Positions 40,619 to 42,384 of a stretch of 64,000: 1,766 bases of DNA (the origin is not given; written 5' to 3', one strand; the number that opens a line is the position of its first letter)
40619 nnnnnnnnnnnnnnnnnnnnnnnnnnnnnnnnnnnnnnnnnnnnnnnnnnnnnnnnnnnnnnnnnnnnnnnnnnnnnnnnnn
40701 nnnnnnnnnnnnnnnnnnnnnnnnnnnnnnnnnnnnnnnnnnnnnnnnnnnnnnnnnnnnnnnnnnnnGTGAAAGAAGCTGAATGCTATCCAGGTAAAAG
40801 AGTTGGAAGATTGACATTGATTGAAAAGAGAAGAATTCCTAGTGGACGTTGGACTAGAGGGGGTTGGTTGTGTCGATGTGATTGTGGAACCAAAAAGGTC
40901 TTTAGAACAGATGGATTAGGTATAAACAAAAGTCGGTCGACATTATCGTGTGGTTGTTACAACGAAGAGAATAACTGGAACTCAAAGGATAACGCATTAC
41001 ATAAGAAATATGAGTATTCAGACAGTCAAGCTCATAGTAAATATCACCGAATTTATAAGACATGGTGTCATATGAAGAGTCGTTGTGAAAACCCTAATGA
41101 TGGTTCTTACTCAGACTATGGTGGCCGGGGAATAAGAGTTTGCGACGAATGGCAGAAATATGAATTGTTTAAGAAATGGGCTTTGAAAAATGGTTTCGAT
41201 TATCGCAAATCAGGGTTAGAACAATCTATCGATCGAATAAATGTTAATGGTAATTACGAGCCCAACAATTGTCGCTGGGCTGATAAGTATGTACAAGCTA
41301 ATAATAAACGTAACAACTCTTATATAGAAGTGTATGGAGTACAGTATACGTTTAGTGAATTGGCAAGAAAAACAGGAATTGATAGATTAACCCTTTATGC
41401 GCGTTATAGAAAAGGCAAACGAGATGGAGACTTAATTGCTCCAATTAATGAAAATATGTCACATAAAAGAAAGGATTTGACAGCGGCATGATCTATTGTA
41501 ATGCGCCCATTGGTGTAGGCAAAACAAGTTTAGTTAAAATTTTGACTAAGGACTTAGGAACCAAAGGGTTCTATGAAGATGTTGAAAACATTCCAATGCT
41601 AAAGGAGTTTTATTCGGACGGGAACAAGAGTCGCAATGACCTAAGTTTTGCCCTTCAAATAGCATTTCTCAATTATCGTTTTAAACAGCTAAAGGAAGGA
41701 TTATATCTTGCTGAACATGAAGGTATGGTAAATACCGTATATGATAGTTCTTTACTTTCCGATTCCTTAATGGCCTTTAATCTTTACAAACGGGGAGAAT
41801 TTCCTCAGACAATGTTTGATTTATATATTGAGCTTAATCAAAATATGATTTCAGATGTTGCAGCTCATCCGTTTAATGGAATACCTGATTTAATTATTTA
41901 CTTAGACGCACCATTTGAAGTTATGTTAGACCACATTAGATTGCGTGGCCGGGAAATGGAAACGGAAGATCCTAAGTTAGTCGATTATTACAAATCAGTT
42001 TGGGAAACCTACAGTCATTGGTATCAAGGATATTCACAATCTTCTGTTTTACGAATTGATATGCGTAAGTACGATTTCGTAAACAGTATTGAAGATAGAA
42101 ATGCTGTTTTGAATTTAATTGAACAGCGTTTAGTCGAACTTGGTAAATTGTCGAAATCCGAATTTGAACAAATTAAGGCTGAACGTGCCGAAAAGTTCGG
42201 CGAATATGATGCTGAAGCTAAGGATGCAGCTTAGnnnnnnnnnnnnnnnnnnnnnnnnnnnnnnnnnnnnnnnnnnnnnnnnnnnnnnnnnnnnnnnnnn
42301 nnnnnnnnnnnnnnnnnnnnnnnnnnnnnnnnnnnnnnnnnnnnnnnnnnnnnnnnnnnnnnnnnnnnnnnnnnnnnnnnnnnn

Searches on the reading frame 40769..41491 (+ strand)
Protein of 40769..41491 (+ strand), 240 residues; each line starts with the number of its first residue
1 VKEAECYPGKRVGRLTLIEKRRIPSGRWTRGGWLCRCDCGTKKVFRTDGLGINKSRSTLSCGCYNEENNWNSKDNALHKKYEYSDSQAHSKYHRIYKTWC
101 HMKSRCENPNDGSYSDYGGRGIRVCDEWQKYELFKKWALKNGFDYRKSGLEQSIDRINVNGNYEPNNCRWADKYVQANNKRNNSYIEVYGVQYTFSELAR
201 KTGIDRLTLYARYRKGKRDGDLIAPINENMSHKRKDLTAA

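Call 33: search_protein_families(library=phrogs, proteins=[window:40769-41491:+], max_evalue=0.00001)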
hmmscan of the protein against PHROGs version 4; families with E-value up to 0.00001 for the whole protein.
window:40769-41491:+ (240 aa): 5 families
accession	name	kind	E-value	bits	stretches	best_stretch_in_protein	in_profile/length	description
phrog_374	-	DNA, RNA and nucleotide metabolism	5.1e-54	185.1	1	1-215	191-390/617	HNH endonuclease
phrog_3377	-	DNA, RNA and nucleotide metabolism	9.2e-42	144.1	1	88-229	7-143/196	HNH endonuclease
phrog_8790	-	DNA, RNA and nucleotide metabolism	3.3e-29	103.5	1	83-192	13-113/241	restriction endonuclease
phrog_2081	-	DNA, RNA and nucleotide metabolism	1.1e-25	91.7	1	86-217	96-240/433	HNH endonuclease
phrog_953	-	DNA, RNA and nucleotide metabolism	1.3e-11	45.5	1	86-183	215-308/420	HNH endonuclease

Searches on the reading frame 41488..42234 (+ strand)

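Call 33: search_protein_families(library=phrogs, proteins=[window:41488-42234:+], max_evalue=0.00001)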
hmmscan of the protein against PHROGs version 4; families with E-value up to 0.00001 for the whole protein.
window:41488-42234:+ (248 aa): 1 family
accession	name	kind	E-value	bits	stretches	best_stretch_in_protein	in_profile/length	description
phrog_761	-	other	1.1e-45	157.8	1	2-236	22-245/362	thymidylate kinase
